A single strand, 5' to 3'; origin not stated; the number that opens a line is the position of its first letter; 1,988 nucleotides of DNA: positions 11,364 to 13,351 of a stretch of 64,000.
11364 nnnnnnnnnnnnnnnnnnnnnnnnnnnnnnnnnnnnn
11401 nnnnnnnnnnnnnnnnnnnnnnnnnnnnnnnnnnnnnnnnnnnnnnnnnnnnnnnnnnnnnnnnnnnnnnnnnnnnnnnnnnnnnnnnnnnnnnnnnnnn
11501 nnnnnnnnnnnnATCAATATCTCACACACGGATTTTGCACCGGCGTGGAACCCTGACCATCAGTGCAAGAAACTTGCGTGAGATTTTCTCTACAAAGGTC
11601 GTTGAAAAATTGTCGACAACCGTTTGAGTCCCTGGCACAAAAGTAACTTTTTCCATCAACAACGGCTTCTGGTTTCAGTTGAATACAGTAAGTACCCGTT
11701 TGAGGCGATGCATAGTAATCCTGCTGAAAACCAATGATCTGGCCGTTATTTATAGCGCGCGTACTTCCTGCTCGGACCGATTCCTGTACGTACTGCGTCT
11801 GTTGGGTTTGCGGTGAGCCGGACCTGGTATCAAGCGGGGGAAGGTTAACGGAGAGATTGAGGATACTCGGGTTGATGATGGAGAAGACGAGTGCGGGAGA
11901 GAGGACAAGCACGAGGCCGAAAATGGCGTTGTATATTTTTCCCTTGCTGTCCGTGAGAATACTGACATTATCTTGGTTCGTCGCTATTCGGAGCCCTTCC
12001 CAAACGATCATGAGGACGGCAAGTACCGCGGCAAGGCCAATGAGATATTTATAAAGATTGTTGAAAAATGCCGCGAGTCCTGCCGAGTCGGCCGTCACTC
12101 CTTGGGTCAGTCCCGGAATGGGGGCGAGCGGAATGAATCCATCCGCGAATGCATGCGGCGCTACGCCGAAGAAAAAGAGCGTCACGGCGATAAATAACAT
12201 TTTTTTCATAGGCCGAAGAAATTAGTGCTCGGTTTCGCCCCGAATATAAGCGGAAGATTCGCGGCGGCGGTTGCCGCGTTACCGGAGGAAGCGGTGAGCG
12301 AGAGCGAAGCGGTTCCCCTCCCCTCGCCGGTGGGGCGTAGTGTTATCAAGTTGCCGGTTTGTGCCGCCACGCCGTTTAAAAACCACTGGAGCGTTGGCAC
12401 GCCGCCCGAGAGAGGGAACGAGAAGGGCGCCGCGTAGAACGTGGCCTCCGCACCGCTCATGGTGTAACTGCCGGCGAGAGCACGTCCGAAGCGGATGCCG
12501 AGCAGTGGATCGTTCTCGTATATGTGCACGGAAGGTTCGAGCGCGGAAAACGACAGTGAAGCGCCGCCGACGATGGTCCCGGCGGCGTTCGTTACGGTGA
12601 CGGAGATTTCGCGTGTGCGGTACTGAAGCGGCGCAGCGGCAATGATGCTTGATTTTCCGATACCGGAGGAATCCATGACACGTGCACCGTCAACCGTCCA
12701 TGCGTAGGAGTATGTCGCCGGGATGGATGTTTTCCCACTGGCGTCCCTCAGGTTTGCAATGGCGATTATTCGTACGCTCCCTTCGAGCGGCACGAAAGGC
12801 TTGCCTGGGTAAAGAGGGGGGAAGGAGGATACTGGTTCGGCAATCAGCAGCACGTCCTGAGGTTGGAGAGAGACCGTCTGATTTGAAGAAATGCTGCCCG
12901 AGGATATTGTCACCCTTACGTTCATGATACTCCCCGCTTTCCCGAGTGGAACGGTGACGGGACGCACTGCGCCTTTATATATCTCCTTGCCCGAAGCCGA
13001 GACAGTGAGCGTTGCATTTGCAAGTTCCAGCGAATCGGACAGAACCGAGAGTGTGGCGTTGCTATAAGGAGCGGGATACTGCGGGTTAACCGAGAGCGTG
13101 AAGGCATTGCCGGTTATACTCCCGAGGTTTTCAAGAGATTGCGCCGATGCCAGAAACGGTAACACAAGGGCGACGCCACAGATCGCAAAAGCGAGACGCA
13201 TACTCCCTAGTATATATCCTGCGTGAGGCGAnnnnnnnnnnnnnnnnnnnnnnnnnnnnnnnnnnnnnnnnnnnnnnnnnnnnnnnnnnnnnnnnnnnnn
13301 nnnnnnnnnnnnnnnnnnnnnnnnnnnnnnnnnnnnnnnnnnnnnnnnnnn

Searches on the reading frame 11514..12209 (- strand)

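Call 67: search_protein_families(library=pfam, proteins=[window:11514-12209:-], max_evalue=0.001)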
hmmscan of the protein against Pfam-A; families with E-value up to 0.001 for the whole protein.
window:11514-12209:- (231 aa): 3 families
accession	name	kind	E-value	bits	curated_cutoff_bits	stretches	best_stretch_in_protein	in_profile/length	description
PF18895.5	T4SS_pilin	-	4.9e-07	30.2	26.6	1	45-111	5-70/71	Type IV secretion system pilin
PF23396.1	DUF7103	-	6.4e-05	23.4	27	1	51-102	25-76/159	Family of unknown function (DUF7103)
PF04956.18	TrbC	-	0.00012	22.6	27.9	1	3-104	11-90/98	TrbC/VIRB2 pilin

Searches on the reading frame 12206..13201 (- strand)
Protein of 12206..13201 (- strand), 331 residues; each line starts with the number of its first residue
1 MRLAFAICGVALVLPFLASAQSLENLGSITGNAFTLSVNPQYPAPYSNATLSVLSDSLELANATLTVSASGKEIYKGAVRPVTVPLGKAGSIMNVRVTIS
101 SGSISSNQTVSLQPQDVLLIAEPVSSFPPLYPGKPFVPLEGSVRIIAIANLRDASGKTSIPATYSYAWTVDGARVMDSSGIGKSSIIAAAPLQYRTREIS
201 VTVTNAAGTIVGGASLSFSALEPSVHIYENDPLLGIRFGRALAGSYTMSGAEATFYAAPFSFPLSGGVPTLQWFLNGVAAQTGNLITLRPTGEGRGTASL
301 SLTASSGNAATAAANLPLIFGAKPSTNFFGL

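Call 67: search_protein_families(library=pfam, proteins=[window:12206-13201:-], max_evalue=0.001)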
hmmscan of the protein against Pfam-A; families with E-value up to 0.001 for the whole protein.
window:12206-13201:- (331 aa): 1 family
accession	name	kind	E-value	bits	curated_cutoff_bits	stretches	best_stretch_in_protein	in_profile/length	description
PF06832.18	BiPBP_C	-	0.00046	20.5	26.8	0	259-311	34-87/90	Penicillin-Binding Protein C-terminus Family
